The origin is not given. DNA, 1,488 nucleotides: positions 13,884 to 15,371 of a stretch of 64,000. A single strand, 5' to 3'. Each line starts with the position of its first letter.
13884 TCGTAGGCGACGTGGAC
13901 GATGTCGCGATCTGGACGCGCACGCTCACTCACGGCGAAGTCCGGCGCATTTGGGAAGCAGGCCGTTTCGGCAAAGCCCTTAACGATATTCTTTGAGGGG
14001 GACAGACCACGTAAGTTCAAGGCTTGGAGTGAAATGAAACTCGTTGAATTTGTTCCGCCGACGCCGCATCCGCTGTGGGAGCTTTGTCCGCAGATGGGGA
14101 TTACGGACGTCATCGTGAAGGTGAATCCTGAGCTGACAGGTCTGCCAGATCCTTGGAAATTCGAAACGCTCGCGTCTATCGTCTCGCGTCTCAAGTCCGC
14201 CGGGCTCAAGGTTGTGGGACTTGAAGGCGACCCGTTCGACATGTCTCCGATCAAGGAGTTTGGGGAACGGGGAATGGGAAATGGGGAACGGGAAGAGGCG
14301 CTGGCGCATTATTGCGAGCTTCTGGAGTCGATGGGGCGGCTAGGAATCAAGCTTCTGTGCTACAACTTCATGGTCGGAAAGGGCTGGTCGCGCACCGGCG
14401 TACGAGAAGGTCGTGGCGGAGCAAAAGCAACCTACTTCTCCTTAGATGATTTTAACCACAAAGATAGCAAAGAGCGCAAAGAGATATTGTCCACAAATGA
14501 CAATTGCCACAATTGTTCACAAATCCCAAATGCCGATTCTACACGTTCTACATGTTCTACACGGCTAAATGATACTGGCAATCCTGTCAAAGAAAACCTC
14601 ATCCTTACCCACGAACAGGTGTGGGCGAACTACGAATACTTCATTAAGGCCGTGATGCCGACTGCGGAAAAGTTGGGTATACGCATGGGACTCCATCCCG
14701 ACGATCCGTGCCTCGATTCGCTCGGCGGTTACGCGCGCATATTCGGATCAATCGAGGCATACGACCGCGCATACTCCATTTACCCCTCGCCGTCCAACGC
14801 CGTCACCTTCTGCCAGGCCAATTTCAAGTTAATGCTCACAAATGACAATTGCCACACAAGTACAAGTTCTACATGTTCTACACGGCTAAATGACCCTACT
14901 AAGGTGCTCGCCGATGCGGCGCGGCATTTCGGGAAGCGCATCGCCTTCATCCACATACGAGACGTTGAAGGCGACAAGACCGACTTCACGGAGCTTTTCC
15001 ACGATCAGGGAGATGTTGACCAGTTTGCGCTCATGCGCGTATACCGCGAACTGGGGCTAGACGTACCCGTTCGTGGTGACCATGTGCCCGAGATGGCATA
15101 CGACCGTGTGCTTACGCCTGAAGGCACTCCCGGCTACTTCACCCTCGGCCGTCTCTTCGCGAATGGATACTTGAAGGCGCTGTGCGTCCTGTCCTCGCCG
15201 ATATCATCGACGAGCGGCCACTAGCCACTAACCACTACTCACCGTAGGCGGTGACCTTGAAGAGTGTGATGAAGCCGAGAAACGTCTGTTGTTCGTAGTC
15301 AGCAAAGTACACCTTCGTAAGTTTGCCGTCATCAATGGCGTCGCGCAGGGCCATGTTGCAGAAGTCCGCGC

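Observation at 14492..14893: Two AT-rich in-frame insertions inside the conserved uxuA gene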

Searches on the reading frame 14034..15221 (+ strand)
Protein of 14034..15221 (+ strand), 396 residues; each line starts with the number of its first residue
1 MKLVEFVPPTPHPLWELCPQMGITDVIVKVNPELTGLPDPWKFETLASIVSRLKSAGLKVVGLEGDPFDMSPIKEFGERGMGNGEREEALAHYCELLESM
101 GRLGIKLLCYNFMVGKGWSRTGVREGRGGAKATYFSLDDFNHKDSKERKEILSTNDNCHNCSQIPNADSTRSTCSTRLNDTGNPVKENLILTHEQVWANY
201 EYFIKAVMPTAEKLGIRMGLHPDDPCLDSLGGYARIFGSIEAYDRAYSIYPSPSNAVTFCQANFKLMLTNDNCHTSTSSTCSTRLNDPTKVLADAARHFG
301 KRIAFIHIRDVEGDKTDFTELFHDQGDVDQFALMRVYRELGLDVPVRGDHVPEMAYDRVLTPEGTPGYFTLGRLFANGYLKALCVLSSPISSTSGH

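Call 9: search_protein_families(library=pfam, proteins=[window:14034-15221:+], max_evalue=0.01)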
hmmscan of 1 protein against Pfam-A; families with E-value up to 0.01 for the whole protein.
window:14034-15221:+ (396 aa): 2 families
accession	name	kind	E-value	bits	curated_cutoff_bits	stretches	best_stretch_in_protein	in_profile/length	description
PF03786.19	UxuA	-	1.9e-51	175.4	23.7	1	13-383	16-346/352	D-mannonate dehydratase (UxuA)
PF01261.30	AP_endonuc_2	-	0.00036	20.8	31.1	0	37-119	21-94/249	Xylose isomerase-like TIM barrel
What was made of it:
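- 14034..15224 (+): Host gene: UxuA-family (mannonate dehydratase-like) CDS, 396 aa. Pfam PF03786 at 1.9e-51 (call 9).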

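Call 10: search_solved_structures(query=window:14034-15221:+, show_alignments=2)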
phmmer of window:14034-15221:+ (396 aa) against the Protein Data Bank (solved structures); distinct sequences matched with E-value up to 0.001: 3.
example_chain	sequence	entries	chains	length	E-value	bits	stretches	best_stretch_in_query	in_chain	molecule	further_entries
3ban_A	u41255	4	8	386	1.6e-26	96.4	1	38-381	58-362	D-mannonate dehydratase | Mannonate dehydratase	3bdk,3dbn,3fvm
1tz9_A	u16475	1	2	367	5.2e-23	84.8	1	20-382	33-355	Mannonate dehydratase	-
4eac_A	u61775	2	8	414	7.9e-22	80.9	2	197-375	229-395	Mannonate dehydratase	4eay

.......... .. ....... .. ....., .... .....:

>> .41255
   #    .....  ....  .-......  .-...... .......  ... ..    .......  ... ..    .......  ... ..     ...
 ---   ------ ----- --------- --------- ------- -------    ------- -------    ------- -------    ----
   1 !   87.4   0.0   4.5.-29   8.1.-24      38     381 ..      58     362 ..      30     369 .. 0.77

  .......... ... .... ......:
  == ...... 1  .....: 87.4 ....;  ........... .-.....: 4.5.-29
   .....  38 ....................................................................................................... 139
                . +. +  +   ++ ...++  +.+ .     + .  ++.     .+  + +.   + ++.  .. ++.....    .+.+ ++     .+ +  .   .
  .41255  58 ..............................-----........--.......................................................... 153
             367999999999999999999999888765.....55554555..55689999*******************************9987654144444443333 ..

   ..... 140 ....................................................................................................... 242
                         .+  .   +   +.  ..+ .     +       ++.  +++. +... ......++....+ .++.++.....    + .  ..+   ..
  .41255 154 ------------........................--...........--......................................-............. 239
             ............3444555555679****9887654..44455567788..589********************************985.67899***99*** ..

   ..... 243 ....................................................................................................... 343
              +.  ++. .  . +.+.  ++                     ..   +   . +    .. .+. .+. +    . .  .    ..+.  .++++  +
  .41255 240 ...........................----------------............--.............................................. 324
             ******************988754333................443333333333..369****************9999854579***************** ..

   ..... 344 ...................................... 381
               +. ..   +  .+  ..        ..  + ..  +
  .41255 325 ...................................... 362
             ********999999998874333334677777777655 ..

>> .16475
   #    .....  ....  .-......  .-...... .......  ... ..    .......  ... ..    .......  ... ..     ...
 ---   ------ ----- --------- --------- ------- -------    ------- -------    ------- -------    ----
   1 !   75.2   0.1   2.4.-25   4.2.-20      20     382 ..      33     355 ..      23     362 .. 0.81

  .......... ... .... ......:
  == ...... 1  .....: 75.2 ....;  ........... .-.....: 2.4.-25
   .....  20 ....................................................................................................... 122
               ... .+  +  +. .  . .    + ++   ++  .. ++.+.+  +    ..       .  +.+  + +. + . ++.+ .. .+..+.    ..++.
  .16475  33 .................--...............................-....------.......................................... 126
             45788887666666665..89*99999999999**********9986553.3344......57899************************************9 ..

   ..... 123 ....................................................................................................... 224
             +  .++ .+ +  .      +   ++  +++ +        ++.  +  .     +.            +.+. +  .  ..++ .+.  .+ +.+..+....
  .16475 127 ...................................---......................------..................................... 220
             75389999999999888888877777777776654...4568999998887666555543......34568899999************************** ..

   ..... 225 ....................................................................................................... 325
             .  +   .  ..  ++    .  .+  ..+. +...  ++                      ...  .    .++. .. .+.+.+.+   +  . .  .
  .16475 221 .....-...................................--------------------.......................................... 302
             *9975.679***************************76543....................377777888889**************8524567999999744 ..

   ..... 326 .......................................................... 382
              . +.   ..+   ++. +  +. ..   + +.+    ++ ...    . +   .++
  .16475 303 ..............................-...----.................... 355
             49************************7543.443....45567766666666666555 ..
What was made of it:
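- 14034..15224 (+): PDB hits 3BAN, 1TZ9, 4EAC (call 10).
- Checked: Site B occupies the naturally variable 'lid' region (call 10).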

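Call 11: find_homologous_proteins(query=window:14034-15221:+, max_evalue=1e-20)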
Query window:14034-15221:+ (396 aa): 3552 proteins with E <= 1e-20 among 8000 candidates; the best 120 are listed.
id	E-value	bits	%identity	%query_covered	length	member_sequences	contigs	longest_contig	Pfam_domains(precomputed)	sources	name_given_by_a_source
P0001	6.3e-276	933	100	100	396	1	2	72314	PF03786.20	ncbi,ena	-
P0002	3.6e-263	891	97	100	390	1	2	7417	PF03786.20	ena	-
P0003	3.5e-257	871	95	100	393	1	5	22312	PF03786.20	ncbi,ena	-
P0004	3.8e-257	871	94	100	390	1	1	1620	PF03786.20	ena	-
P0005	4.1e-254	861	94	100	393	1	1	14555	PF03786.20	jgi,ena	-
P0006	3.8e-253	858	93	100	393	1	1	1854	PF03786.20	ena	-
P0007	1.0e-252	856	93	100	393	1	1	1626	PF03786.20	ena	-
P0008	2.3e-252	855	82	97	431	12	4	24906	PF03786.20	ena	-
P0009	6.3e-249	844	93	100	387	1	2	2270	PF03786.20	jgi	jgi:mannonate dehydratase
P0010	9.1e-225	764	86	97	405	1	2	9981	PF03786.20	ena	-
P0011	7.9e-216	735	85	100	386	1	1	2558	PF03786.20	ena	-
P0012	1.5e-215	734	60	77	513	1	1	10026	PF03786.20,PF01261.31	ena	-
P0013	1.6e-208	711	85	93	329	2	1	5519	PF03786.20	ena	-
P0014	1.5e-205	701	82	97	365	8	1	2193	PF03786.20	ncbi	-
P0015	1.9e-199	681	81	97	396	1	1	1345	PF03786.20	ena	-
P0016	4.2e-199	680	80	97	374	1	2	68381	PF03786.20,PF01261.31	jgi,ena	-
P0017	1.5e-197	674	70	97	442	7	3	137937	PF03786.20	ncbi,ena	-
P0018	3.2e-196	670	79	98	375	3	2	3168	PF03786.20,PF01261.31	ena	-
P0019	9.6e-195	665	79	97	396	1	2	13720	PF03786.20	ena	-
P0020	8.1e-194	662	72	97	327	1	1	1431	PF03786.20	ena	-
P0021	1.0e-193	662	79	97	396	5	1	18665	PF03786.20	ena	-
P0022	1.8e-193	661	79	97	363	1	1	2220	PF03786.20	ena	-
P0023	1.9e-193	661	78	98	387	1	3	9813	PF03786.20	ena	-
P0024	2.4e-193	661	75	97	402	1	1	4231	PF03786.20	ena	-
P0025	2.7e-193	660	75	98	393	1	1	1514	PF03786.20,PF01261.31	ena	-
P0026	2.1e-192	657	78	98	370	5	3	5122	PF03786.20,PF01261.31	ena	-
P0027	8.8e-192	655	75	97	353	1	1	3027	PF03786.20,PF01261.31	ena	-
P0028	4.0e-191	653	70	98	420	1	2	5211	PF03786.20,PF01261.31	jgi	-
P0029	5.4e-190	650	75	97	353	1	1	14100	PF03786.20,PF01261.31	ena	-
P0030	5.4e-190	650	80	97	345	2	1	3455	PF03786.20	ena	-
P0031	1.3e-189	648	78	97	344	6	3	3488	PF03786.20,PF01261.31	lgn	-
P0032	1.4e-189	648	77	97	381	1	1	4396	PF03786.20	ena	-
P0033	1.9e-189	648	70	97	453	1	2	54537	PF03786.20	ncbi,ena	-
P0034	2.2e-189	648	74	97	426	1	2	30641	PF03786.20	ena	-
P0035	3.8e-189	647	77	97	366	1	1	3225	PF03786.20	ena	-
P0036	1.0e-188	645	75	97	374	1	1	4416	PF03786.20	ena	-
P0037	3.1e-188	644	78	97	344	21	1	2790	PF03786.20,PF01261.31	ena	-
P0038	5.7e-188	643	79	97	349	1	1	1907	PF03786.20,PF01261.31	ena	-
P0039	1.1e-187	642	75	97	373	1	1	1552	PF03786.20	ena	-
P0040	1.4e-187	642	76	97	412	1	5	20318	PF03786.20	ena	-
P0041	1.9e-187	641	76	97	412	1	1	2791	PF03786.20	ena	-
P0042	3.4e-187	640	72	97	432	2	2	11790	PF03786.20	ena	-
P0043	4.8e-187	640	76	97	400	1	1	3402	PF03786.20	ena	-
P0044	8.4e-187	639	76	97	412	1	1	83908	PF03786.20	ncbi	-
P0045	9.5e-187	639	74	97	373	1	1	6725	PF03786.20,PF01261.31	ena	-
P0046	2.7e-186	637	78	97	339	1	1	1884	PF03786.20,PF01261.31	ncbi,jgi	jgi:mannonate dehydratase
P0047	4.2e-186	637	73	97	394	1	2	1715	PF03786.20,PF01261.31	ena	-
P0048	5.9e-186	636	78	97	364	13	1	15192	PF03786.20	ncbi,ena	-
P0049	7.4e-186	636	73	97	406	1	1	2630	PF03786.20,PF01261.31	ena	-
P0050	1.0e-185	636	72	98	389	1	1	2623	PF03786.20,PF01261.31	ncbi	-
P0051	1.1e-185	635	77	97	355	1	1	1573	PF03786.20,PF01261.31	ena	-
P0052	1.2e-185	635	71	98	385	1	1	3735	PF03786.20,PF01261.31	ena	-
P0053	1.4e-185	635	75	98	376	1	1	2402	PF03786.20,PF01261.31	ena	-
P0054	3.1e-185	634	74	97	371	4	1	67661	PF03786.20,PF01261.31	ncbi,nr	ncbi:MAG: mannonate dehydratase [Kiritimatiellae bacterium]|nr:mannonate dehydratase [Kiritimatielli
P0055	3.1e-185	634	72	97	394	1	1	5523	PF03786.20,PF01261.31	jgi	-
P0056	3.5e-185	634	73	100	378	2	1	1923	PF03786.20,PF01261.31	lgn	-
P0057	8.1e-185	633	73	97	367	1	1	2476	PF03786.20,PF01261.31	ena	-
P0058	1.5e-184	632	72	99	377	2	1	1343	PF03786.20,PF01261.31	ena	-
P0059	1.6e-184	632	73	98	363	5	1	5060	PF03786.20,PF01261.31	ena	-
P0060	4.6e-184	630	77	99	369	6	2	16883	PF03786.20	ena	-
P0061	5.6e-184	630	74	97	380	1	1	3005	PF03786.20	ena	-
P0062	5.8e-184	630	76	98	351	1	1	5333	PF03786.20,PF01261.31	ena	-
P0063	7.1e-184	629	74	97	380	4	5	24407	PF03786.20,PF01261.31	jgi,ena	-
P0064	7.2e-184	629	72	97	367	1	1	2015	PF03786.20,PF01261.31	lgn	-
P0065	8.0e-184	629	73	97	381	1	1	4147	PF03786.20,PF01261.31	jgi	-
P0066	4.1e-183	627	71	97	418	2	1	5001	PF03786.20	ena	-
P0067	4.6e-183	627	74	97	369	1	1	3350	PF03786.20,PF01261.31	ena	-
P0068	1.0e-182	626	74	97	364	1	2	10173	PF03786.20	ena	-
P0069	1.2e-182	625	67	97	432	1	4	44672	PF03786.20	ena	-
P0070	1.8e-182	625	73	97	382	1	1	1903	PF03786.20,PF01261.31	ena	-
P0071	2.6e-182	624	74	98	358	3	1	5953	PF03786.20,PF01261.31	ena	-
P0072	6.1e-182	623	64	97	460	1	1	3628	PF03786.20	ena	-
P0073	6.8e-182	623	72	97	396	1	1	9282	PF03786.20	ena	-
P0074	7.1e-182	623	78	97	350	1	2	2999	PF03786.20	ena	-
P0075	7.2e-182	623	71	97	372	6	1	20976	PF03786.20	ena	-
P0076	7.4e-182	623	73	97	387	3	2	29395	PF03786.20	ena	-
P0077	1.7e-181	622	75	97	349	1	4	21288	PF03786.20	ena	-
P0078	2.8e-181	621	66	80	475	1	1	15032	PF03786.20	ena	-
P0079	2.9e-181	621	68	97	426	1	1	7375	PF03786.20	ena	-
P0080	3.4e-181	621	72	98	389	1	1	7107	PF03786.20,PF01261.31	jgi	-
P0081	3.6e-181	621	74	97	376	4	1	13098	PF03786.20,PF01261.31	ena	-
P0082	4.7e-181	620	73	97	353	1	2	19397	PF03786.20,PF01261.31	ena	-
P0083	4.8e-181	620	74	97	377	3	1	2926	PF03786.20,PF01261.31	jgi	-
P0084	5.7e-181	620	73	97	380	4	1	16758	PF03786.20,PF01261.31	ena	-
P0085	1.0e-180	619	76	97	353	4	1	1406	PF03786.20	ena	-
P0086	1.3e-180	619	70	98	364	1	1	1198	PF03786.20,PF01261.31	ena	-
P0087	1.4e-180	619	75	99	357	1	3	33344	PF03786.20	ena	-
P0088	2.4e-180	618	74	97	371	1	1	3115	PF03786.20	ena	-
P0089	2.4e-180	618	72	98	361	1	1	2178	PF03786.20,PF01261.31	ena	-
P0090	5.9e-180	617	71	97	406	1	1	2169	PF03786.20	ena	-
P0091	6.8e-180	616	73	97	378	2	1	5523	PF03786.20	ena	-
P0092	7.0e-180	616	71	98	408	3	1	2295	PF03786.20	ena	-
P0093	8.5e-180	616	72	98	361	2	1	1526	PF03786.20,PF01261.31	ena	-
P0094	9.0e-180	616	72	97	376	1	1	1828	PF03786.20,PF01261.31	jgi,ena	-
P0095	9.1e-180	616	73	100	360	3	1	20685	PF03786.20,PF01261.31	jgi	-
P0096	1.0e-179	616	74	97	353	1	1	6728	PF03786.20,PF01261.31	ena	-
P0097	2.6e-179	614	74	97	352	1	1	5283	PF03786.20,PF01261.31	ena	-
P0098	3.0e-179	614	74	97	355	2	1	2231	PF03786.20,PF01261.31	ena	-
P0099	3.3e-179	614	73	97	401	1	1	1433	PF03786.20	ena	-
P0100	3.8e-179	614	73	97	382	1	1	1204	PF03786.20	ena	-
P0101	3.9e-179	614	73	97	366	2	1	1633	PF03786.20,PF01261.31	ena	-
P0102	3.9e-179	614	72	97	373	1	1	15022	PF03786.20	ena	-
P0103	4.7e-179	614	73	97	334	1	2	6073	PF03786.20,PF01261.31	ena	-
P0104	4.8e-179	614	72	97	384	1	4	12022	PF03786.20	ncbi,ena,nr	ncbi:MAG: mannonate dehydratase [Kiritimatiellae bacterium]|nr:mannonate dehydratase [Kiritimatielli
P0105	5.0e-179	613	73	97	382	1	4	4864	PF03786.20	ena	-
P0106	5.3e-179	613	66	97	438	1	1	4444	PF03786.20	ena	-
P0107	5.7e-179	613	71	97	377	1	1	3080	PF03786.20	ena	-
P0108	5.7e-179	613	71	97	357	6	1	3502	PF03786.20,PF01261.31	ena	-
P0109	5.8e-179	613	73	97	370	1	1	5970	PF03786.20,PF01261.31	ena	-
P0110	6.5e-179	613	71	98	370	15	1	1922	PF03786.20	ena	-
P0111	6.7e-179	613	74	97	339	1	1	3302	PF03786.20,PF01261.31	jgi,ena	-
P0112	7.1e-179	613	70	99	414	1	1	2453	PF03786.20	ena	-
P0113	1.4e-178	612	73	97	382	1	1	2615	PF03786.20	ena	-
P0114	2.1e-178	611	72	97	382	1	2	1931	PF03786.20,PF01261.31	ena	-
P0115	2.6e-178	611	73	97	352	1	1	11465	PF03786.20,PF01261.31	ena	-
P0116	4.3e-178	610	71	97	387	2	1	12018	PF03786.20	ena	-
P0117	6.2e-178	610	71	97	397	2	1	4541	PF03786.20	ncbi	-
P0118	6.6e-178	610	72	97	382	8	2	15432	PF03786.20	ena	-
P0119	7.3e-178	610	71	98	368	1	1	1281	PF03786.20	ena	-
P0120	9.3e-178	609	73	97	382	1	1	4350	PF03786.20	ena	-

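Call 18: find_encoding_contigs(protein=P0008, flank=10000, max_places=3)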
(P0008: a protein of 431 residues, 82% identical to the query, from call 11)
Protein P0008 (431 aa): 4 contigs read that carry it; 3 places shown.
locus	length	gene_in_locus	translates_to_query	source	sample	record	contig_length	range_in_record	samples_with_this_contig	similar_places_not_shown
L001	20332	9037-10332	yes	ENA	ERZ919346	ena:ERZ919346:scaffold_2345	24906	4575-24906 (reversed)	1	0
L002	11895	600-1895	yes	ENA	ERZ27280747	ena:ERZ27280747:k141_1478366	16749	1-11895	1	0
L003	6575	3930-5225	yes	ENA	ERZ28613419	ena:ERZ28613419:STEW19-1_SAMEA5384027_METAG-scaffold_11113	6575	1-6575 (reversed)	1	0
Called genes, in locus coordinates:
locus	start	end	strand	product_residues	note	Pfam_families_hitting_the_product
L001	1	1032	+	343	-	?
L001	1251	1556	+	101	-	PF05932:CesT (weak)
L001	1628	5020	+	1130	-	-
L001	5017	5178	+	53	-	-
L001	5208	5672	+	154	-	PF05932:CesT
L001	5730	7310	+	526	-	-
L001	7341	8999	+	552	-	PF01663:Phosphodiest, PF13385:Laminin_G_3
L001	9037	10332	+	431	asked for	PF03786:UxuA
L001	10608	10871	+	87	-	-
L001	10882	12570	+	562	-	PF01368:DHH, PF02272:DHHA1, PF17768:RecJ_OB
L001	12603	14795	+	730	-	PF17678:Glyco_hydro_92N, PF07971:Glyco_hydro_92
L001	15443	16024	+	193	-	PF14326:DUF4384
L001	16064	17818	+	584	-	PF00072:Response_reg (faint), PF19974:TCAD9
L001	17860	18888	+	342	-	PF12697:Abhydrolase_6 (weak)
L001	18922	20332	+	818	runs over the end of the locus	-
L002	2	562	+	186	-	?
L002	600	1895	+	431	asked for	PF03786:UxuA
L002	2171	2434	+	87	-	-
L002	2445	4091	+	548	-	PF01368:DHH, PF02272:DHHA1, PF17768:RecJ_OB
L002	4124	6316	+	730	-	PF17678:Glyco_hydro_92N, PF07971:Glyco_hydro_92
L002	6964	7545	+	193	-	PF14326:DUF4384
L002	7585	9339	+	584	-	PF00072:Response_reg (faint), PF19974:TCAD9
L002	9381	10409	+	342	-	PF12697:Abhydrolase_6 (weak)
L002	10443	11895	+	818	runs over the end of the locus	-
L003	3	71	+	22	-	?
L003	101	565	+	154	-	PF05932:CesT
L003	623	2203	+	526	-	-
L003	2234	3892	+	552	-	PF01663:Phosphodiest, PF13385:Laminin_G_3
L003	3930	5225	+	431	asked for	PF03786:UxuA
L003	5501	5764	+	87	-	-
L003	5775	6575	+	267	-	?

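Call 19: find_encoding_contigs(protein=P0046, flank=10000, max_places=3)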
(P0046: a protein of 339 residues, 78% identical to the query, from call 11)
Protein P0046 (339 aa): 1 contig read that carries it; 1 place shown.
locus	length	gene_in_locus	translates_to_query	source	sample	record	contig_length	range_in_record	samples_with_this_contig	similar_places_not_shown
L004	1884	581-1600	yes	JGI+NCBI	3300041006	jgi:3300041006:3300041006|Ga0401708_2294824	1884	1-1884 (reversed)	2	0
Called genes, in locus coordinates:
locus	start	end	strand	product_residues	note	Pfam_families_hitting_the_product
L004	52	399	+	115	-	PF13385:Laminin_G_3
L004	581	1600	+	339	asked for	PF03786:UxuA, PF01261:AP_endonuc_2 (faint)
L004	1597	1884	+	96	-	?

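Call 35: predict_structure(alignment_id=A1)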
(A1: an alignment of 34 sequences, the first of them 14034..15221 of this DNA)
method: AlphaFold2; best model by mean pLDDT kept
length: 396 residues; sequences in the alignment: 34
mean_pLDDT: 40.3   pTM: 0.38
mean pLDDT of the five models: 40.3, 38.8, 33.5, 32.1, 31.5
residues with pLDDT >= 90: 0; 70-90: 23; 50-70: 74; < 50: 299
segments of 3 or more residues with pLDDT < 50: 1-7, 65-68, 72-82, 106-196, 213-224, 230-396
pLDDT, mean of each block of 10 residues (from residue 1): 43 58 59 64 78 75 52 44 57 67 54 30 30 35 30 26 24 24 29 46 53 43 48 31 37 27 25 27 34 35 26 27 30 42 30 27 29 39 42 32
secondary structure, 60 per line:
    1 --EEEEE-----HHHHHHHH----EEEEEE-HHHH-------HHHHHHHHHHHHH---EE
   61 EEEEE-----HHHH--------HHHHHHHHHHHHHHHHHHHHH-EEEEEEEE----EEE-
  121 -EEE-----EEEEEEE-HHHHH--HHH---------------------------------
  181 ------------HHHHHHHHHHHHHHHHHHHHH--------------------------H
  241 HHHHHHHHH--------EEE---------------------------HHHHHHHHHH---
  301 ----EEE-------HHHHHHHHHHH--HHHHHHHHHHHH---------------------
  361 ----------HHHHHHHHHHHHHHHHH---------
elements in order: E3-7 H13-20 E25-30 H32-35 H43-55 E59-65 H71-74 H83-103 E105-112 E117-119 E122-124 E130-136 H138-142 H193-213 H240-249 E258-260 H288-297 E305-307 H315-325 H328-339 H371-387
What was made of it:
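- Tried and rejected: First AlphaFold run with 34 close orthologues: pLDDT 40, unusable (call 35).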

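Call 38: find_encoding_contigs(protein=P0013, flank=3000, max_places=2)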
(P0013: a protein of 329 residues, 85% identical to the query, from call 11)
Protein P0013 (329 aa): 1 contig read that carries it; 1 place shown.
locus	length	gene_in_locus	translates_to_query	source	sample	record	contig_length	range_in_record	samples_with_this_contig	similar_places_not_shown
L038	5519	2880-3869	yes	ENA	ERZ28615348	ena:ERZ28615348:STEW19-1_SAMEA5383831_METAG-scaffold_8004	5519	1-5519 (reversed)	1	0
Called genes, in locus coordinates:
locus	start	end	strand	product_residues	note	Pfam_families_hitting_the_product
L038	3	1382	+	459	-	?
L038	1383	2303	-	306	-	-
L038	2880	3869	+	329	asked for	PF03786:UxuA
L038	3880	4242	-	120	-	-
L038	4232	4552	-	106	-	PF13146:TRL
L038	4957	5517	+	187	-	?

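Call 39: find_encoding_contigs(protein=P0030, flank=3000, max_places=2)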
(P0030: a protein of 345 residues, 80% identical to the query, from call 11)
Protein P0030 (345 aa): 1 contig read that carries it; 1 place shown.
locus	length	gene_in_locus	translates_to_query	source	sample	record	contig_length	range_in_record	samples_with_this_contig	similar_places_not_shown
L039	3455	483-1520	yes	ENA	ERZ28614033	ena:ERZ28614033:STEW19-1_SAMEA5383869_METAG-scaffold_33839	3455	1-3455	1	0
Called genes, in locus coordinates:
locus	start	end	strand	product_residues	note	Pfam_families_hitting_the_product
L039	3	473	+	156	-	?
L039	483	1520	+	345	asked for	PF03786:UxuA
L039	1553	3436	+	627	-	PF01055:Glyco_hydro_31_2nd (weak), PF02065:Melibiase, PF02638:GHL10 (faint)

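Call 40: find_encoding_contigs(protein=P0103, flank=3000, max_places=2)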
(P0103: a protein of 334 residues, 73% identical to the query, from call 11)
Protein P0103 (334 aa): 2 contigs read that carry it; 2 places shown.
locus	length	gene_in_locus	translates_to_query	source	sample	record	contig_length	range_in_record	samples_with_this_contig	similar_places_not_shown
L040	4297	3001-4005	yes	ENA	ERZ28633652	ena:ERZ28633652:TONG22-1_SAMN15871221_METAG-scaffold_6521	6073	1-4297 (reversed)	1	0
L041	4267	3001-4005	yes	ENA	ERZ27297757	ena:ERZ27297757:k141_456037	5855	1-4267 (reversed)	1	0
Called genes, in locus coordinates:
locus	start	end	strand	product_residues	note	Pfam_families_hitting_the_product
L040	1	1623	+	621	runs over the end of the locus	-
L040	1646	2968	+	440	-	PF05448:AXE1, PF00326:Peptidase_S9 (weak)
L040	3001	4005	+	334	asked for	PF03786:UxuA, PF01261:AP_endonuc_2 (weak)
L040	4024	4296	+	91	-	?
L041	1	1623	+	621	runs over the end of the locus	-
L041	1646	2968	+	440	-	PF05448:AXE1, PF00326:Peptidase_S9 (weak)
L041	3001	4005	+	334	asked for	PF03786:UxuA, PF01261:AP_endonuc_2 (weak)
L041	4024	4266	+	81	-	?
